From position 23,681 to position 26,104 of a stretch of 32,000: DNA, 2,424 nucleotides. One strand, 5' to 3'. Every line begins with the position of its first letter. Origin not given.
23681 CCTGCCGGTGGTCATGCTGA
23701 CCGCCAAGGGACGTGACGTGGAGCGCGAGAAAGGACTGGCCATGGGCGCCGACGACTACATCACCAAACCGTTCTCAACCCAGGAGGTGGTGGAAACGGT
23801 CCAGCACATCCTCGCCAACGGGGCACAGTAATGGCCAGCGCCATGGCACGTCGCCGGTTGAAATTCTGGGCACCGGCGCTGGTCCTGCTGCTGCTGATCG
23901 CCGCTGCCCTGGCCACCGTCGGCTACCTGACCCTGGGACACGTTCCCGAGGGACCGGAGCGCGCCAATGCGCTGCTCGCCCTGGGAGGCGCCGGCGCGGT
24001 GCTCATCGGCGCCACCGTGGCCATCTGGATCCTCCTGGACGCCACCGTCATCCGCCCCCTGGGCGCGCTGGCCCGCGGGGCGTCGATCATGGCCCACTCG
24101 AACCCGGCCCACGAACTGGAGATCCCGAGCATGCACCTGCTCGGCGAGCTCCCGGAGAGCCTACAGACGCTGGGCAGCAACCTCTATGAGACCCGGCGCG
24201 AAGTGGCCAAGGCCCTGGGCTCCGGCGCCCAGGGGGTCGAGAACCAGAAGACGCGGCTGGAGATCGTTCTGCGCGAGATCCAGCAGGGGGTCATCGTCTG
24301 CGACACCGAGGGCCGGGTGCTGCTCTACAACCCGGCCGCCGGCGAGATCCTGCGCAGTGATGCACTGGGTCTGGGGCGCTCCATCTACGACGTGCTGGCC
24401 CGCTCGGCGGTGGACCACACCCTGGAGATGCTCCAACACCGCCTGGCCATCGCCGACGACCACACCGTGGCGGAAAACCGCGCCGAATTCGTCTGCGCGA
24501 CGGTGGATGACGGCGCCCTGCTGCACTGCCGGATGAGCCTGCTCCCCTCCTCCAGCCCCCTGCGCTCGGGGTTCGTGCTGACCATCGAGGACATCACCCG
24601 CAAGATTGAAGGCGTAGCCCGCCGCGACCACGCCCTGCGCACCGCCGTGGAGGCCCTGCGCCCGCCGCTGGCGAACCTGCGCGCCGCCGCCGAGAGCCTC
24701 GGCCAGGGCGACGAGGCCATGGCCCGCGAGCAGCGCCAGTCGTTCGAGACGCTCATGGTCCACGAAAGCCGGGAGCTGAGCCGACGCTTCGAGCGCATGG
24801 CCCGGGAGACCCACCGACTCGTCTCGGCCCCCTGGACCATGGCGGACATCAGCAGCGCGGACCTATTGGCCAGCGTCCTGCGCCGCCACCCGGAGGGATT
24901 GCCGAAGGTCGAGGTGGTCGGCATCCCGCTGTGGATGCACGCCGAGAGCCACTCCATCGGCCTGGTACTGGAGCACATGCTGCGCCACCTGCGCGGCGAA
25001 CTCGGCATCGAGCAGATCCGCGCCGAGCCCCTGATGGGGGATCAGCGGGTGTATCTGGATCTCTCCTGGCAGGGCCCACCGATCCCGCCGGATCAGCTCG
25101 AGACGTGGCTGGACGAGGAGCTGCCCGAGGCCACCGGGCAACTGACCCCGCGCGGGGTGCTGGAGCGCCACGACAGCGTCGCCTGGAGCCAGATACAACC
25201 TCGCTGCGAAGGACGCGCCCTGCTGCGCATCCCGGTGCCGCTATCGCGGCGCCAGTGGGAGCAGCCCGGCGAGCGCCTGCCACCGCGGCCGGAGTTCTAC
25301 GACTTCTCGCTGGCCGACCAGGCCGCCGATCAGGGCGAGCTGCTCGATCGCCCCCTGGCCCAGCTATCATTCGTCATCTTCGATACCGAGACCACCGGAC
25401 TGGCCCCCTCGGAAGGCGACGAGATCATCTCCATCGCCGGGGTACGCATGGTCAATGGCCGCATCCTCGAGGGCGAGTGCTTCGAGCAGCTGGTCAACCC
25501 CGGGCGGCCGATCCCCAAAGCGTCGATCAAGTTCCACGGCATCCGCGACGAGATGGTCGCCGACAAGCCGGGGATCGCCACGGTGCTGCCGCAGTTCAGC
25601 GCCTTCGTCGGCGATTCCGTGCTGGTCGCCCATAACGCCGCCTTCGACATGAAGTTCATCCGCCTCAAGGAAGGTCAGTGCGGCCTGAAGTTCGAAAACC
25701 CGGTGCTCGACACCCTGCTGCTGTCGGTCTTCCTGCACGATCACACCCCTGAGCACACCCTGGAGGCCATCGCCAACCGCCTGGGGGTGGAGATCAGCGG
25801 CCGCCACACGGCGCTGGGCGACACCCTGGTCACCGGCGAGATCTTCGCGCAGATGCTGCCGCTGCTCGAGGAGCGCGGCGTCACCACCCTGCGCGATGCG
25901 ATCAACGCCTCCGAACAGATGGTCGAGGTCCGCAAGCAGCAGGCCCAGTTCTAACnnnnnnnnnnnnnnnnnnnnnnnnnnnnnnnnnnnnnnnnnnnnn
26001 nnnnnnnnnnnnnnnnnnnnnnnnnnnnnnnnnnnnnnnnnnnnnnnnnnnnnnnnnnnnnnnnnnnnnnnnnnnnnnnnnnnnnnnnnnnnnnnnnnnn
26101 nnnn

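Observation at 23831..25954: Exonuclease carried on a pseudo-histidine-kinase sensor: phospho-acceptor His replaced by Glu and ATP-binding boxes lost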

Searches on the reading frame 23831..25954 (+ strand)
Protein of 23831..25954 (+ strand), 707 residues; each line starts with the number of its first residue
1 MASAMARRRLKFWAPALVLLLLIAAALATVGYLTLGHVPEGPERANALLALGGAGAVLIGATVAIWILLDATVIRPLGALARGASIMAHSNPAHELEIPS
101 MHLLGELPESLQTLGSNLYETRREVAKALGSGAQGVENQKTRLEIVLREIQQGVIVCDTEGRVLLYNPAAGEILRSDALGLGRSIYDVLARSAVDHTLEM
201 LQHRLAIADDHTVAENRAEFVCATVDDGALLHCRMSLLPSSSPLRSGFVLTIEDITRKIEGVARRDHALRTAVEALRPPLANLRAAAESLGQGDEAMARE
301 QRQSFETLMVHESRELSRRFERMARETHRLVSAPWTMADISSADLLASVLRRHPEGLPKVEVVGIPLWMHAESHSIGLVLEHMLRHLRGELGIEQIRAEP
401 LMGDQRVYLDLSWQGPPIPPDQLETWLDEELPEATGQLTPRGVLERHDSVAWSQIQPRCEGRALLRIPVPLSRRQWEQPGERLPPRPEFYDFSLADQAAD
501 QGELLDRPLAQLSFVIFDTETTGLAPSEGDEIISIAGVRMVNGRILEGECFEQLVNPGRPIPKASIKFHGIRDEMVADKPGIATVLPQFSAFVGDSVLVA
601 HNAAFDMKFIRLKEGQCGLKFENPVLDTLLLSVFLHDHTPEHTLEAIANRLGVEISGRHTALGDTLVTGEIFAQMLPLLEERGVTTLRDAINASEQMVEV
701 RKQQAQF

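Call 3: search_protein_families(library=pfam, proteins=[window:23831-25954:+], max_evalue=0.1)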
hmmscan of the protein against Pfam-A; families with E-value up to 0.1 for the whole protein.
window:23831-25954:+ (707 aa): 10 families
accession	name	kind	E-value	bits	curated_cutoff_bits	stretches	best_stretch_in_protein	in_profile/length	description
PF00929.31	RNase_T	-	3.1e-38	132.3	24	1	515-672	1-164/164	Exonuclease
PF08448.16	PAS_4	-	1.3e-08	35.5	23.1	1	148-257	2-107/110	PAS fold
PF12860.13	PAS_7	-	8.2e-06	26.4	27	1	147-259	1-111/115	PAS fold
PF13426.13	PAS_9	-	0.00053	20.7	27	1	152-256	2-102/103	PAS domain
PF13188.13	PAS_8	-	0.00095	19.4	21.8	1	142-185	2-43/65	PAS domain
PF00989.32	PAS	-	0.0011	19.4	22.6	1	147-255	7-113/113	PAS fold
PF13482.12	RNase_H_2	-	0.0018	18.7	22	1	515-656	1-118/165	RNase_H superfamily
PF13596.12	PAS_10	-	0.0067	17.5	22.1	1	143-255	1-105/106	PAS domain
PF24820.1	Diguanyl_cycl_sensor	-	0.022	15.1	28.1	1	148-244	3-102/109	Diguanylate cyclase-like sensor domain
PF04893.22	Yip1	-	0.044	14.1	28.6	1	5-69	14-80/173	Yip1 domain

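Call 4: search_protein_families(library=ncbifam, proteins=[window:23831-25954:+], max_evalue=0.1)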
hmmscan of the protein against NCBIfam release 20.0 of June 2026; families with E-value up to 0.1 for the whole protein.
window:23831-25954:+ (707 aa): 41 families (the best 25 are shown)
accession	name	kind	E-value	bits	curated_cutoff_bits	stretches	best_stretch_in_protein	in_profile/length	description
NF005836.0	PRK07740.1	equivalog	5.1e-48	163.6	261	1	498-690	45-237/244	hypothetical protein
NF001688.0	PRK00448.1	equivalog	1.5e-45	155.3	873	1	507-702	418-611/1445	PolC-type DNA polymerase III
NF005906.0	PRK07883.1-4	equivalog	5.8e-44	150.4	495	1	509-703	3-196/563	DEDD exonuclease domain-containing protein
NF005907.0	PRK07883.1-5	equivalog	1e-42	146.3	454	1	505-704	21-220/584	DEDD exonuclease domain-containing protein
TIGR01405.1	polC_Gram_pos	equivalog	2e-42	145.1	1043.45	1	505-699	182-373/1211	DNA polymerase III subunit alpha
NF005289.0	PRK06807.1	equivalog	3.1e-39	135.1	335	1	512-678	8-171/313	3'-5' exonuclease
NF005905.0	PRK07883.1-3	equivalog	5.6e-36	124.3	508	1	505-700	17-212/581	DEDD exonuclease domain-containing protein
TIGR01406.1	dnaQ_proteo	equivalog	9.8e-33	113.7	222.7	1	515-680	3-173/231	DNA polymerase III subunit epsilon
NF005981.0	PRK08074.1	equivalog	1.2e-31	109.6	789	1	513-697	4-187/931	ATP-dependent DNA helicase DinG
NF004316.1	PRK05711.1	equivalog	1.7e-31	109.7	196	1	515-677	4-171/234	DNA polymerase III subunit epsilon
TIGR00573.1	dnaq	subfamily_domain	6e-31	107.6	71.5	1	510-676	5-174/217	exonuclease, DNA polymerase III, epsilon subunit family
NF005904.0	PRK07883.1-2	equivalog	2.9e-30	105.1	969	1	508-704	26-222/584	DEDD exonuclease domain-containing protein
NF005903.0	PRK07883.1-1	equivalog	6.7e-28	97.5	1038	1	505-689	33-223/642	DEDD exonuclease domain-containing protein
NF006316.0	PRK08517.1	equivalog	4e-26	91.9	247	1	507-704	65-257/270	3'-5' exonuclease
NF004964.0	PRK06310.1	equivalog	4.9e-26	91.6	236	1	510-675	5-170/250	DNA polymerase III subunit epsilon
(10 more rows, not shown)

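Call 6: search_solved_structures(query=window:23831-25954:+, max_evalue=0.01, show_alignments=3)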
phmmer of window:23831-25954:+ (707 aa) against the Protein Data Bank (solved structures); distinct sequences matched with E-value up to 0.01: 10.
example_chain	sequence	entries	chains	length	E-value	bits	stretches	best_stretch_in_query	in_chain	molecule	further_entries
2p1j_A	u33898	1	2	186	2.9e-29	105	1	509-683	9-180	DNA polymerase III polC-type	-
9qpc_A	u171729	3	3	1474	1.2e-23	86.5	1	508-671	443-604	DNA polymerase III PolC-type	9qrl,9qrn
2gui_A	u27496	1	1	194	1.6e-14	56.3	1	514-673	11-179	DNA polymerase III epsilon subunit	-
1j53_A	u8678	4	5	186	1.7e-14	56.2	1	515-673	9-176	DNA polymerase III, epsilon chain | DNA polymerase III epsilon subunit | DNA POLYMERASE III SUBUNIT EPSILON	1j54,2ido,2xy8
5fku_D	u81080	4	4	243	2.9e-14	55.4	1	515-673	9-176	DNA POLYMERASE III SUBUNIT EPSILON | DNA POLYMERASE III EPSILON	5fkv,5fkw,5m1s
4fzx_C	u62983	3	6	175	4e-11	45.1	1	516-616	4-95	Exodeoxyribonuclease 10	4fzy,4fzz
8h18_A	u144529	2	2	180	9.6e-09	37.2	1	513-666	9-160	DnaQ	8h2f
8zef_A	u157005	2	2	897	1.6e-08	36.4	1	512-696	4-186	3'-5' exonuclease DinG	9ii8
8fyc_K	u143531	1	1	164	4.2e-07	31.8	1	513-666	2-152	DEDDh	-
8fy9_A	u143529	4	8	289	4.8e-07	31.6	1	502-666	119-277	Cas2-DEDDh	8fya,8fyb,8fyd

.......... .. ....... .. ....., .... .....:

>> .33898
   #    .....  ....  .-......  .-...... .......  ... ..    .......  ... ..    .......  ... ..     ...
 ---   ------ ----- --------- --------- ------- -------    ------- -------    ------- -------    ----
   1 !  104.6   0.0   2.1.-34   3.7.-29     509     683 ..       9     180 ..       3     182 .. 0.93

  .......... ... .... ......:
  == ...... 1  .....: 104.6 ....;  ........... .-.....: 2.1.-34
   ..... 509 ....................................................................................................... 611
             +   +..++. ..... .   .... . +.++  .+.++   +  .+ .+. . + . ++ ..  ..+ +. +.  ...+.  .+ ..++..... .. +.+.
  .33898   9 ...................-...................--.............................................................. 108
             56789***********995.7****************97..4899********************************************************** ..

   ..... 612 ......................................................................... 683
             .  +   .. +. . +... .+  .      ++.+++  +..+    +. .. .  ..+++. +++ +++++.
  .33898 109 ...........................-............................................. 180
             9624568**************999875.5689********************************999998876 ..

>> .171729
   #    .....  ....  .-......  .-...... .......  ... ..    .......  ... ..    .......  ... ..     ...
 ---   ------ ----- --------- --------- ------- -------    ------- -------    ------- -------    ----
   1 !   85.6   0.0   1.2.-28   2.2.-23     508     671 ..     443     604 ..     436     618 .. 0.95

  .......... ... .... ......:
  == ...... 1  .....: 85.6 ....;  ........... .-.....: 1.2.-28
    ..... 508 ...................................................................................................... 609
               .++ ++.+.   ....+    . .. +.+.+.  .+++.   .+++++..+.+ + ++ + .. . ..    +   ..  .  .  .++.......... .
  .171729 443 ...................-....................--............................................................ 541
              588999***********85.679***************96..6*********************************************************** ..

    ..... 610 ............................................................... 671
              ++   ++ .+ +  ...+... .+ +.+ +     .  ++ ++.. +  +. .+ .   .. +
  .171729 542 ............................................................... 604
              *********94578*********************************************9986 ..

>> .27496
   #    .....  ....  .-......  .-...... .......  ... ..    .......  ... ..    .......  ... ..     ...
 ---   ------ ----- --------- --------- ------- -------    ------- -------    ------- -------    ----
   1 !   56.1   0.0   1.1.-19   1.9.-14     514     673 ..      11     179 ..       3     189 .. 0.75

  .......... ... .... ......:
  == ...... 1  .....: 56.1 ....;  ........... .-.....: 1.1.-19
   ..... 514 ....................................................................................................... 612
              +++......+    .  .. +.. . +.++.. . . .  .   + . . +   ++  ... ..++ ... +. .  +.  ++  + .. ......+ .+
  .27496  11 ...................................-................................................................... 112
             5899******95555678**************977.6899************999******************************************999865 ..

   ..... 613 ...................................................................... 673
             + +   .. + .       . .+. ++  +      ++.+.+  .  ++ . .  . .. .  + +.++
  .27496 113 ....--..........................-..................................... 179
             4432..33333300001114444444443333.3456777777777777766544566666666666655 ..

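Call 16: find_related_loci(query=A1, collection=genome_contigs, flank=8000)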
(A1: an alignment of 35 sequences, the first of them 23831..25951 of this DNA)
Query A1 (707 aa) in genome_contigs; peptide patterns used: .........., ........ (x = any residue, [..] = any of these).
600 stretches matched a pattern (row limit reached: there are more); 472 encode a relative of the query (tblastn E <= 1e-3); the best 80 are kept; 80 distinct loci.
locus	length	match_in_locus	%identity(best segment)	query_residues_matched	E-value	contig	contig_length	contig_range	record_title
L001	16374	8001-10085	51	9-707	0e+0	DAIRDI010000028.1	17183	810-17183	MAG TPA_asm: Candidatus Competibacteraceae bacterium isolate CTOTU7347 NODE_3944_length_17183_cov_5.894150, whole genome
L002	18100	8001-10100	51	4-707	0e+0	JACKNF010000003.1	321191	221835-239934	MAG: Gammaproteobacteria bacterium isolate HK-STAS-PROT-137 HK-STAS-PROT-137_3, whole genome shotgun sequence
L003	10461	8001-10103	50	9-707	0e+0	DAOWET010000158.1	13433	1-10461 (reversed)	MAG TPA_asm: Nitrospirota bacterium isolate CSMAG_1946 CSMAG_1946_k141_466997_length_13433_cov_9.0000, whole genome shot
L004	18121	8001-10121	49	5-707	0e+0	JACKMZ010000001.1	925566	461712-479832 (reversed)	MAG: Gammaproteobacteria bacterium isolate HK-STAS-PROT-131 HK-STAS-PROT-131_1, whole genome shotgun sequence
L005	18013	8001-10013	51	48-707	0e+0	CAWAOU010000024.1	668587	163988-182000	MAG: uncultured Gammaproteobacteria bacterium isolate MFD03804.bin.1.279 genome assembly, contig: contig_66972, whole ge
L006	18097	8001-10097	45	9-706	0e+0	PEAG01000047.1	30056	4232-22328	MAG: Magnetococcales bacterium HCHbin5 scaffold98, whole genome shotgun sequence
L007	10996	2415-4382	45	52-707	2e-175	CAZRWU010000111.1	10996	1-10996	MAG TPA_asm: uncultured Rhodospirillaceae bacterium isolate binchicken_co350_172 genome assembly, contig: NODE_6543_leng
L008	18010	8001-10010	46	38-707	6e-174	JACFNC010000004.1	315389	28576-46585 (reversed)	MAG: Rhodospirillales bacterium isolate BROCD014 NODE_23_length_315389_cov_27.254771, whole genome shotgun sequence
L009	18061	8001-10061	44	17-707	1e-169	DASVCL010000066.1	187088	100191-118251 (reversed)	MAG TPA_asm: Alphaproteobacteria bacterium isolate SMAG_U2005 k141_655992, whole genome shotgun sequence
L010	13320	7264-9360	44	9-706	3e-168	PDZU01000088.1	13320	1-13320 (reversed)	MAG: Magnetococcales bacterium isolate YD0425bin7 scaffold781, whole genome shotgun sequence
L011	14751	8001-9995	42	48-707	7e-159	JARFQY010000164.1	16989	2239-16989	MAG: Filomicrobium sp. isolate MAG_Ve_Sed_36 k141_5312537, whole genome shotgun sequence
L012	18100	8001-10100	39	9-707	3e-157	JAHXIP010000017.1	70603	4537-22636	MAG: Candidatus Thiodiazotropha sp. (ex Monitilora ramsayi) isolate L095_Th1 c_000000000017, whole genome shotgun sequen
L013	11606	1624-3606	42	33-696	2e-155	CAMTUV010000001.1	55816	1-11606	MAG: uncultured Nitrospirae bacterium isolate G03_MAG_00019 genome assembly, contig: G03_MAG_00019_000000000012, whole g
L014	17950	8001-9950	40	65-707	2e-144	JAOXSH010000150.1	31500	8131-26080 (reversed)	MAG: Cohaesibacter sp. isolate R2S4C2D_S42.004 k141_486166, whole genome shotgun sequence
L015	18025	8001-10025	43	53-706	4e-141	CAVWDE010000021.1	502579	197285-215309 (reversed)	MAG: uncultured Alphaproteobacteria bacterium isolate MFD04944.bin.2.82 genome assembly, contig: contig_36849, whole gen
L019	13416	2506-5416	38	7-707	4e-137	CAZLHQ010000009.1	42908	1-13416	MAG TPA_asm: uncultured Hyphomicrobiaceae bacterium isolate SRP173033_co1_27 genome assembly, contig: NODE_1180_length_4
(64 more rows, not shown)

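Call 24: predict_structure(alignment_id=A1)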
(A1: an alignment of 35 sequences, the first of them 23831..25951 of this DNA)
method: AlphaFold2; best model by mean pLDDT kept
length: 707 residues; sequences in the alignment: 35
mean_pLDDT: 80.0   pTM: 0.42
mean pLDDT of the five models: 80.0, 78.6, 76.1, 75.3, 75.2
residues with pLDDT >= 90: 208; 70-90: 355; 50-70: 99; < 50: 45
segments of 3 or more residues with pLDDT < 50: 123-149, 328-332, 481-488
pLDDT, mean of each block of 10 residues (from residue 1): 62 89 91 85 87 91 90 82 67 70 81 70 40 39 47 85 88 87 90 84 74 68 79 83 74 77 64 74 79 74 84 79 59 64 88 82 90 88 93 93 89 95 93 75 83 91 94 73 43 57 87 94 70 93 87 91 81 91 95 94 86 86 90 76 78 76 91 93 92 85 64
secondary structure, 60 per line:
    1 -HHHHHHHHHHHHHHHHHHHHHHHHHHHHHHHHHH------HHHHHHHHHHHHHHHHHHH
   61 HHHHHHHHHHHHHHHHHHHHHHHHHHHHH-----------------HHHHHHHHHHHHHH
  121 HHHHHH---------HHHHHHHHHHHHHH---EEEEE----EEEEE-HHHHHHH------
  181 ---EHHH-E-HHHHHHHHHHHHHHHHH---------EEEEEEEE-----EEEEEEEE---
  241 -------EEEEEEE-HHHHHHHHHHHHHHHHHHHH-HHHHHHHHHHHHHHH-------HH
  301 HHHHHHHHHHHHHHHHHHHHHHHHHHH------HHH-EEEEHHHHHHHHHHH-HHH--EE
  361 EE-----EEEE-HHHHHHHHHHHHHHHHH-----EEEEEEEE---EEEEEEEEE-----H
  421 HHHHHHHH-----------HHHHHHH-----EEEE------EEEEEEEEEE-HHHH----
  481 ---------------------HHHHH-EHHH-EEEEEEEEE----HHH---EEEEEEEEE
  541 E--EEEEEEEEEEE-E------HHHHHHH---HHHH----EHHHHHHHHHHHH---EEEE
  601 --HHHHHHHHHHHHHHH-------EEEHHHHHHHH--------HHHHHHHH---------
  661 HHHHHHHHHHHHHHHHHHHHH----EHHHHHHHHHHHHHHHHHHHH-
elements in order (helices of 4 or more, strands of 3 or more residues): H2-35 H42-89 H107-126 H136-149 E153-157 E162-166 H168-174 H191-207 E217-224 E230-237 E248-254 H256-275 H277-291 H299-327 E338-341 H342-352 E359-362 E368-371 H373-389 E395-402 E406-414 H420-428 H440-446 E452-455 E462-471 H473-476 H502-506 E513-521 E532-541 E544-554 H563-569 H573-576 H582-593 E597-600 H603-617 E625-627 H628-635 H644-651 H661-681 H687-706

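Call 27: fold_search(model_id=the predicted structure, library=pdb)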
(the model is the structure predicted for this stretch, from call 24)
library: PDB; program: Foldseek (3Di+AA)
matches with E <= 10: 808; with E <= 0.001: 320
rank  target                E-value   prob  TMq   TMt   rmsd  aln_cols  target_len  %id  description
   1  9a5d_A                1.1e-17  1.00  0.18  0.21  24.8       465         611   15  Integrative model of WALK-YYCH by crosslinking MS and deep learning (released 2024-09-18)
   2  4i5s_A                1.1e-14  1.00  0.18  0.32  21.6       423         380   17  Structure and function of sensor histidine kinase (released 2013-03-27)
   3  4i5s_B                5.5e-14  1.00  0.18  0.30  23.7       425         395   17  Structure and function of sensor histidine kinase (released 2013-03-27)
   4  4gcz_A                3.4e-13  1.00  0.15  0.28  22.6       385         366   14  Structure of a blue-light photoreceptor (released 2013-06-19)
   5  8a6x_B                5.1e-13  1.00  0.17  0.28  19.8       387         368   14  Crystal structure of a chimeric LOV-Histidine kinase SB2F1 (asymmetrical variant, trigonal form with long c axis) (released 2024-01-10)
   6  9qrn_A                8.6e-13  1.00  0.25  0.16   1.6       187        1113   30  DNA polymerase without DNA or inhibitor (released 2025-09-24)
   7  9qpc_A                1.0e-12  1.00  0.25  0.15   1.6       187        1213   30  DNA polymerase with inhibitor (released 2025-09-24)
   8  8a52_A                2.8e-12  1.00  0.17  0.29  18.3       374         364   13  Crystal structure of a chimeric LOV-Histidine kinase SB2F1 (asymmetrical variant, trigonal form with long c-axis) (released 2023-12-27)
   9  4gcz_B                1.3e-11  1.00  0.16  0.28  27.6       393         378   15  Structure of a blue-light photoreceptor (released 2013-06-19)
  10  8a3u                  2.4e-11  1.00  0.18  0.29  19.5       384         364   13  Crystal structure of a chimeric LOV-Histidine kinase SB2F1 (symmetrical variant, trigonal form with short c-axis) (released 2023-12-20)
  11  8a7h_A                2.6e-11  1.00  0.17  0.27  18.8       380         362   13  Crystal structure of a chimeric LOV-Histidine kinase SB2F1-I66R mutant (light state; asymmetrical variant, trigonal fo (released 2024-01-10)
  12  8a7f_B                2.6e-11  1.00  0.17  0.28  20.1       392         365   13  Crystal structure of a chimeric LOV-Histidine kinase SB2F1-I66R mutant (asymmetrical variant, trigonal form with long  (released 2024-01-10)
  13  3a0r_A                2.9e-11  1.00  0.22  0.40  16.3       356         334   15  Crystal structure of histidine kinase ThkA (TM1359) in complex with response regulator protein TrrA (TM1360) (released 2009-10-20)
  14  8a7f_A                5.5e-11  1.00  0.17  0.28  18.9       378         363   13  Crystal structure of a chimeric LOV-Histidine kinase SB2F1-I66R mutant (asymmetrical variant, trigonal form with long  (released 2024-01-10)
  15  9ii8_A                1.1e-10  1.00  0.23  0.18   5.4       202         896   23  Crystal structure of Staphylococcus aureus DinG protein in complex with ssDNA (released 2025-06-25)
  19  2p1j_B                4.6e-10  1.00  0.19  0.76  13.7       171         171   38  Crystal structure of a polC-type DNA polymerase III exonuclease domain from Thermotoga maritima (released 2007-03-20)
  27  2p1j_A                2.4e-09  1.00  0.20  0.80   9.4       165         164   39  Crystal structure of a polC-type DNA polymerase III exonuclease domain from Thermotoga maritima (released 2007-03-20)
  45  4q20_B                4.2e-08  1.00  0.15  0.43  18.4       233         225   14  Crystal structure of a C-terminal part of tyrosine kinase (DivL) from Caulobacter crescentus CB15 at 2.50 A resolution (released 2014-04-23)
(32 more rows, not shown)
